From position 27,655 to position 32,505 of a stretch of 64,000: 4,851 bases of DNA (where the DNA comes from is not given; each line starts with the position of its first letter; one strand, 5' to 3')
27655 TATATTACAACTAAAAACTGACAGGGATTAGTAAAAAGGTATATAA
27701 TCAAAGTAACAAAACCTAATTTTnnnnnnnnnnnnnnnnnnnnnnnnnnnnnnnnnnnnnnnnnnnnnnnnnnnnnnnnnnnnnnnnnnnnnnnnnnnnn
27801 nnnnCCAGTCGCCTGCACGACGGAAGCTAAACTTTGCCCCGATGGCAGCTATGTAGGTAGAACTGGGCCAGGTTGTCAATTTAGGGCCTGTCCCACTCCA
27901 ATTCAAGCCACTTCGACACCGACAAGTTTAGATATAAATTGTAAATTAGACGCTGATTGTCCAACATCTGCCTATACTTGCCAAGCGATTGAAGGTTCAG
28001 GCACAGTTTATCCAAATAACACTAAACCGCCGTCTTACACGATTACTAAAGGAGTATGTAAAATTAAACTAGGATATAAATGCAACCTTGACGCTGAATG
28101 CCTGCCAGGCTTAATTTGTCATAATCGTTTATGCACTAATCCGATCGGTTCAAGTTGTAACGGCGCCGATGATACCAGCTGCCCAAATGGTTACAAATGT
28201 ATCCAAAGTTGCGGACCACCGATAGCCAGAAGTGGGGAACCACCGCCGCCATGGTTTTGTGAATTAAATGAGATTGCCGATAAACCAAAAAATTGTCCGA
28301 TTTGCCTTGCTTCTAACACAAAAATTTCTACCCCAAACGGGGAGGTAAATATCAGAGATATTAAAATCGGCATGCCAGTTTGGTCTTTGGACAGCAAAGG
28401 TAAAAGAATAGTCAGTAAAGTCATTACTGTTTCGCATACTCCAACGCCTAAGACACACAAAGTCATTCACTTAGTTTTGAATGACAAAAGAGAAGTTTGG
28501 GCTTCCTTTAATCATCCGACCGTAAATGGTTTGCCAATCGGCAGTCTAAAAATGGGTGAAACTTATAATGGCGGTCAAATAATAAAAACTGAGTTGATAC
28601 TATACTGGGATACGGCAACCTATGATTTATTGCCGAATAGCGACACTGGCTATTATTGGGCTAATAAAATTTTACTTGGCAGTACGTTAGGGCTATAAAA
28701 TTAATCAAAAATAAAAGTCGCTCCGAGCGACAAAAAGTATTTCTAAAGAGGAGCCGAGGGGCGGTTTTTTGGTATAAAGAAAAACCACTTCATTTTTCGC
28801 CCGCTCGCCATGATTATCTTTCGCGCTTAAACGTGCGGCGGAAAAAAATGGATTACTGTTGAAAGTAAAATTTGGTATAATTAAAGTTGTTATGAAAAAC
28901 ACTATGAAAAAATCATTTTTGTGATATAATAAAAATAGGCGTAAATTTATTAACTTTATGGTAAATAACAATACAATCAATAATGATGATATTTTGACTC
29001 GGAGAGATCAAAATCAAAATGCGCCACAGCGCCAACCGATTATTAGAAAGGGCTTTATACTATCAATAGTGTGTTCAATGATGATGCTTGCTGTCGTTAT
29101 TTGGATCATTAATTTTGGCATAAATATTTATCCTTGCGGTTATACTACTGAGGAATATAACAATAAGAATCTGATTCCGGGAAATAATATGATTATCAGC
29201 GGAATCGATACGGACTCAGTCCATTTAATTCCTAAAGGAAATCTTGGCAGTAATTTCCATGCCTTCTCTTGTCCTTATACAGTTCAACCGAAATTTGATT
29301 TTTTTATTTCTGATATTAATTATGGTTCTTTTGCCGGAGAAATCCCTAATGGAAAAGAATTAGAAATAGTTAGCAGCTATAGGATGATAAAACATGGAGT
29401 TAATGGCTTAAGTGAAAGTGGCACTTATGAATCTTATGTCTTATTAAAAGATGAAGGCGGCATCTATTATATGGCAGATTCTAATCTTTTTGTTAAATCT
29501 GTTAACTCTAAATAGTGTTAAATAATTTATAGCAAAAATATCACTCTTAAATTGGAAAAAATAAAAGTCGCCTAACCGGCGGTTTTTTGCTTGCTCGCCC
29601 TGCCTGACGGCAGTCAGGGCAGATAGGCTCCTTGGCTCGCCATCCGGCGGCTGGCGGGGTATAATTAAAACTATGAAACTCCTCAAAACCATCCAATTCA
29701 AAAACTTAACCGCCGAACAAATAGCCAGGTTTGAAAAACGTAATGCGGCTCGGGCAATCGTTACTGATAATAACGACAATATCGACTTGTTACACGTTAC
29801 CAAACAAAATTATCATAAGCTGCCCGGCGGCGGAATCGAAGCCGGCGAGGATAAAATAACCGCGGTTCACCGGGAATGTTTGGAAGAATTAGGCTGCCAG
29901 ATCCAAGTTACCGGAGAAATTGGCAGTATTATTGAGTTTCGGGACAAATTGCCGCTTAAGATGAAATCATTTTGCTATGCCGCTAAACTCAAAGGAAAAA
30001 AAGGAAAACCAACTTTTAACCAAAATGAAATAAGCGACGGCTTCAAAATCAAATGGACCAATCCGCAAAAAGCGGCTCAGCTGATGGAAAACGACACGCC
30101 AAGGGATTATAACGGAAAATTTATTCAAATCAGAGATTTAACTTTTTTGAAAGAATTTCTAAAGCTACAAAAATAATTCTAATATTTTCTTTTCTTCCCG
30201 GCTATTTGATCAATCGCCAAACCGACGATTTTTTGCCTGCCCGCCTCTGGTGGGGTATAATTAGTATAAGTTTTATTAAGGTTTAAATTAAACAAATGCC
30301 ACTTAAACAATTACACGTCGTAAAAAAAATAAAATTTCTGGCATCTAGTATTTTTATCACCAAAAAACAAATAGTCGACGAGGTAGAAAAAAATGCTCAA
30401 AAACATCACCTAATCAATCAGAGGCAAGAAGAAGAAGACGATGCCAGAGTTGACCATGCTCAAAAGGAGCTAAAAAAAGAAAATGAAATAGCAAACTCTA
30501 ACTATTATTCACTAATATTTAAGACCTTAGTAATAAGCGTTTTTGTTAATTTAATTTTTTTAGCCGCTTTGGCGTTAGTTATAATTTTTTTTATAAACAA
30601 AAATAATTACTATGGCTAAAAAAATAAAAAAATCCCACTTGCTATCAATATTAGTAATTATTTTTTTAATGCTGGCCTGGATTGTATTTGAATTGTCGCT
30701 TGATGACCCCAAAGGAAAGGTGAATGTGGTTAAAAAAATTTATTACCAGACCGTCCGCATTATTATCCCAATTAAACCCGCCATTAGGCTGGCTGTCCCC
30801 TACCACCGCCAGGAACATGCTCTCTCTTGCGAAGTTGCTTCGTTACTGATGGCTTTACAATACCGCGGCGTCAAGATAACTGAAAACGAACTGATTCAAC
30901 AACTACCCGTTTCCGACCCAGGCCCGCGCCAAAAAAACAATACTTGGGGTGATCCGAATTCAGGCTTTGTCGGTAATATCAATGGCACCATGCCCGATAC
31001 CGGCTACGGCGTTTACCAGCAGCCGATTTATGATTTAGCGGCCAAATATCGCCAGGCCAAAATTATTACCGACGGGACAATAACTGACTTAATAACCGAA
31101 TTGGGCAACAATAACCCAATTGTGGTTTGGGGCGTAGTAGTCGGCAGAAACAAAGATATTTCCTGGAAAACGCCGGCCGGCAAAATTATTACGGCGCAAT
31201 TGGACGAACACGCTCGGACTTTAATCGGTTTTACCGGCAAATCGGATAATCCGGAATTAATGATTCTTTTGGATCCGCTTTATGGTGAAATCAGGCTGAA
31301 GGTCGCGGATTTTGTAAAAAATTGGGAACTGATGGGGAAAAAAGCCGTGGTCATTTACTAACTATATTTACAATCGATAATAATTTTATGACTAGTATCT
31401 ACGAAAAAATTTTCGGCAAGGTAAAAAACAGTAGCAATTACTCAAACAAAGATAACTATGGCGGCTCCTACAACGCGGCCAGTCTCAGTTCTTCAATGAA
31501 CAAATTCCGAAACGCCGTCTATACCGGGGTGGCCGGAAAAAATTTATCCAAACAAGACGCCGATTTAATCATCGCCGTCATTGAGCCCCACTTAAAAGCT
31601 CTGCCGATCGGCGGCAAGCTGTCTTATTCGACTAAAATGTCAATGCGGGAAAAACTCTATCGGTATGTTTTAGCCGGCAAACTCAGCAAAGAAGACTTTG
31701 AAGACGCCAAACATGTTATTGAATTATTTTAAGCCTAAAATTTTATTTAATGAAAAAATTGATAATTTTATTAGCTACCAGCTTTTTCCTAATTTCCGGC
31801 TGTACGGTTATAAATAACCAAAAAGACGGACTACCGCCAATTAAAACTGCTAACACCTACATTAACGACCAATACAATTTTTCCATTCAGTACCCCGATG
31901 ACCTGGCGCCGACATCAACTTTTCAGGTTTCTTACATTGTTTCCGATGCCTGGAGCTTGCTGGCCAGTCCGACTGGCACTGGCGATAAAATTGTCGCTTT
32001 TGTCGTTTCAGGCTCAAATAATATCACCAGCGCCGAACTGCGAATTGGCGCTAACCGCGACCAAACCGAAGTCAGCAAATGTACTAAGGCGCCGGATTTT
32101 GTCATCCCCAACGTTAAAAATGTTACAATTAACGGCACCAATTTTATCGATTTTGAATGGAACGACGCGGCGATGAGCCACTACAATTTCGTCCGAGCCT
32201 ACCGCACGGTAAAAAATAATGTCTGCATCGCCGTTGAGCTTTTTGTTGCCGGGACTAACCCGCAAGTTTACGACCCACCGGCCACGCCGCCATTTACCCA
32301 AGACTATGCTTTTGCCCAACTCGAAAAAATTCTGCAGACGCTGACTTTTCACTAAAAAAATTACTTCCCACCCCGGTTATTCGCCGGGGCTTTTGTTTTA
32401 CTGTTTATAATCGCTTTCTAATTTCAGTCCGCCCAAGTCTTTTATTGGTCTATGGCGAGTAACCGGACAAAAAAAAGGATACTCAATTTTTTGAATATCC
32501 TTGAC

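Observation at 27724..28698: Lipoprotein combining Cys-rich modules with a C-terminal Hint/BIL autoprocessing domain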

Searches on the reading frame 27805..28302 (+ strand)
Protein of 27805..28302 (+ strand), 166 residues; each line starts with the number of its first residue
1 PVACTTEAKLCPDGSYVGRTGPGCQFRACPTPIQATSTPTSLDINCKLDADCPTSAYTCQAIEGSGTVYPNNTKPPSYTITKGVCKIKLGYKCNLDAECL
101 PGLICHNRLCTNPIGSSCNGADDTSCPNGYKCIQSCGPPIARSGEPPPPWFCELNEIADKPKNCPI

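Call 51: predict_structure(alignment_id=A4)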
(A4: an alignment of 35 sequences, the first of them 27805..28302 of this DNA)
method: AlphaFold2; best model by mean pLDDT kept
length: 166 residues; sequences in the alignment: 35
mean_pLDDT: 86.8   pTM: 0.61
mean pLDDT of the five models: 86.8, 85.9, 85.5, 85.4, 83.6
residues with pLDDT >= 90: 100; 70-90: 48; 50-70: 11; < 50: 7
segments of 3 or more residues with pLDDT < 50: 34-40
pLDDT, mean of each block of 10 residues (from residue 1): 74 82 80 50 81 95 93 92 96 96 96 95 94 88 88 93 77
secondary structure, 60 per line:
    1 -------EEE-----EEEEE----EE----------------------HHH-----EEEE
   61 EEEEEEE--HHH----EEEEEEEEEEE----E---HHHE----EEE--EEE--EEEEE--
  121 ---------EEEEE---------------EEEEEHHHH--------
elements in order: E8-10 E16-20 E57-67 E77-87 E104-106 E109-111 E114-118 E130-134 E150-154 H155-158

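Call 53: fold_search(model_id=the predicted structure, library=pdb)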
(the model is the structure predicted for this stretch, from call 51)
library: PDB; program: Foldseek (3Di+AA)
matches with E <= 10: 39; with E <= 0.001: 0
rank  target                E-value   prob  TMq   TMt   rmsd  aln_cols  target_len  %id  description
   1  5o57_MODEL_1_A        8.7e-02  0.91  0.17  0.27   9.9        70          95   27  Solution Structure of the N-terminal Region of Dkk4 (released 2018-06-13)
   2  1la4_MODEL_1_A        1.3e+00  0.84  0.15  0.66   1.0        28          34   25  Solution Structure of SGTx1 (released 2003-11-11)
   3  1h9i_I                1.7e+00  0.72  0.14  0.70   1.2        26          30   35  COMPLEX OF EETI-II MUTANT WITH PORCINE TRYPSIN (released 2004-07-26)
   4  8wa2_F                2.6e+00  0.03  0.14  0.04  18.0       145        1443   16  cryo-EM structure of native mastigonemes isolated from Chlamydomonas reinhardtii at 3.0 angstrom resolution (released 2024-04-10)
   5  1ixt_MODEL_1_A        2.9e+00  0.23  0.13  0.58   1.8        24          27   25  Structure of a Novel P-Superfamily Spasmodic Conotoxin Reveals an Inhibitory Cystine Knot Motif (released 2003-01-28)
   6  7fbp_B                3.1e+00  0.51  0.14  0.61   1.1        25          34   32  FXIIa-cMCoFx1 complex (released 2021-11-10)
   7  1koz_MODEL_1_A        3.1e+00  0.38  0.15  0.57   1.5        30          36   23  SOLUTION STRUCTURE OF OMEGA-GRAMMOTOXIN SIA (released 2002-08-28)
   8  7nam_B                3.3e+00  0.35  0.12  0.57   0.7        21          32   38  LRP6_E1 in complex with Lr-EET-3.5 (released 2022-06-29)
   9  6cei_MODEL_1_A        3.6e+00  0.51  0.15  0.70   2.1        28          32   28  Solution NMR Structure of Conotoxin GXIA from Conus geographus (released 2018-03-07)
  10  1oig_MODEL_1_A        3.9e+00  0.23  0.13  0.67   2.0        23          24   30  The solution structure of the DPY module from the Dumpy protein (released 2003-06-26)
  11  8wa2_D                4.1e+00  0.02  0.14  0.03  18.6       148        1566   18  cryo-EM structure of native mastigonemes isolated from Chlamydomonas reinhardtii at 3.0 angstrom resolution (released 2024-04-10)
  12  1h9h_I                4.3e+00  0.33  0.14  0.67   1.5        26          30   31  COMPLEX OF EETI-II WITH PORCINE TRYPSIN (released 2004-07-26)
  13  1d1h_MODEL_1_A        4.6e+00  0.30  0.16  0.64   2.5        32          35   22  SOLUTION STRUCTURE OF HANATOXIN 1 (released 2000-09-20)
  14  2gx1_MODEL_1_A        5.1e+00  0.21  0.14  0.61   1.5        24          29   25  Solution structure and alanine scan of a spider toxin that affects the activation of mammalian sodium channels (released 2006-12-05)
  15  9u5z_B                5.1e+00  0.01  0.07  0.03  14.4       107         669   15  C3 convertases zymogen C4b2 in activation state (released 2026-01-14)
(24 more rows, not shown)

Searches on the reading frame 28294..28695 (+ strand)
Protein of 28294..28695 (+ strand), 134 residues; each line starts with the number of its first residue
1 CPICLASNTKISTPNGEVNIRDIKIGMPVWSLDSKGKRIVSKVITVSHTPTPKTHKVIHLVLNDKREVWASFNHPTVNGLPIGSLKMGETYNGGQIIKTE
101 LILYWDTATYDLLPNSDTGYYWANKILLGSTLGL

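Call 34: search_protein_representatives(protein=window:28294-28695:+)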
Query: 134 residues. Proteins with E-value up to 0.001 (for the whole library): 1315; up to 1e-10: 983; up to 1e-30: 197. The best 150 are listed.
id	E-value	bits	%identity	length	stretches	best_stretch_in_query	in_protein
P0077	1.8e-55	203.1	65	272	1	1-133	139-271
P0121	1.4e-49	184.0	59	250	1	1-132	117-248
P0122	3.0e-49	182.9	61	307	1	1-132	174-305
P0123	9.2e-46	171.6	56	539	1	1-133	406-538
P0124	8.6e-45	168.5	58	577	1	1-132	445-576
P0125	1.7e-44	167.5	55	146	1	1-133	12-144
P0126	1.9e-43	164.1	56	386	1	1-132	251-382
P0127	6.6e-43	162.4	53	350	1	1-132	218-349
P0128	2.2e-41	157.4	58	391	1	1-132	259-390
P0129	2.6e-41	157.2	57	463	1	2-132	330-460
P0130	6.6e-41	155.9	54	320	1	1-132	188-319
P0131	3.9e-40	153.4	60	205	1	1-132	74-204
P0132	4.8e-40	153.1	55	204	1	1-132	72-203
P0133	5.4e-40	152.9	50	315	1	1-132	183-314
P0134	5.5e-40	152.9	55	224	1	1-132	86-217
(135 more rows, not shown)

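Call 61: search_dna_similar(query=window:28294-28695:+, collection=plasmids, mode=protein, max_evalue=0.01, max_rows=15)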
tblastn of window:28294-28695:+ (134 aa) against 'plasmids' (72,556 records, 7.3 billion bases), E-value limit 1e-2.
Records with a match: 1; places in all: 1; records where one place covers at least 80% of the query: 0.
Best place of each record, by identity: <60% 1.
By first word of the organism name: Asticcacaulis 1.
By predicted mobility (MOB-suite, as given by PLSDB): conjugative 1.
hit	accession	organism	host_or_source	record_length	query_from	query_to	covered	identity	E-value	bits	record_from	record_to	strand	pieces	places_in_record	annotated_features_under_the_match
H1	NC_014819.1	Asticcacaulis excentricus CB 48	pond water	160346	3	75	54%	34.2%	2e-4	47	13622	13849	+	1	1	RHS repeat-associated core domain-containing protein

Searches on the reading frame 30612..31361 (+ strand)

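Call 42: search_protein_families(library=pfam, proteins=[window:30612-31361:+], max_evalue=0.01)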
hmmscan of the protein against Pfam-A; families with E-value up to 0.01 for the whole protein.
window:30612-31361:+ (249 aa): 2 families
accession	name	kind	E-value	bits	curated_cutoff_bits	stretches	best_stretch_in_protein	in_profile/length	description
PF13529.12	Peptidase_C39_2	-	1.3e-23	84.6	24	1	60-222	1-142/143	Peptidase_C39 like family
PF03412.21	Peptidase_C39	-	0.0029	17.9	22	0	62-101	2-41/133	Peptidase C39 family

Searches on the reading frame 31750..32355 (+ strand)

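Call 42: search_protein_families(library=pfam, proteins=[window:31750-32355:+], max_evalue=0.01)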
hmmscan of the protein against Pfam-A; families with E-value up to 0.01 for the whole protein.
window:31750-32355:+ (201 aa): 1 family
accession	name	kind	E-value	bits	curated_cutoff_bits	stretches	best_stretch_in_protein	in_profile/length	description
PF18933.6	PsbP_2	-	0.0043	17.5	27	1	31-137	41-136/184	PsbP-like protein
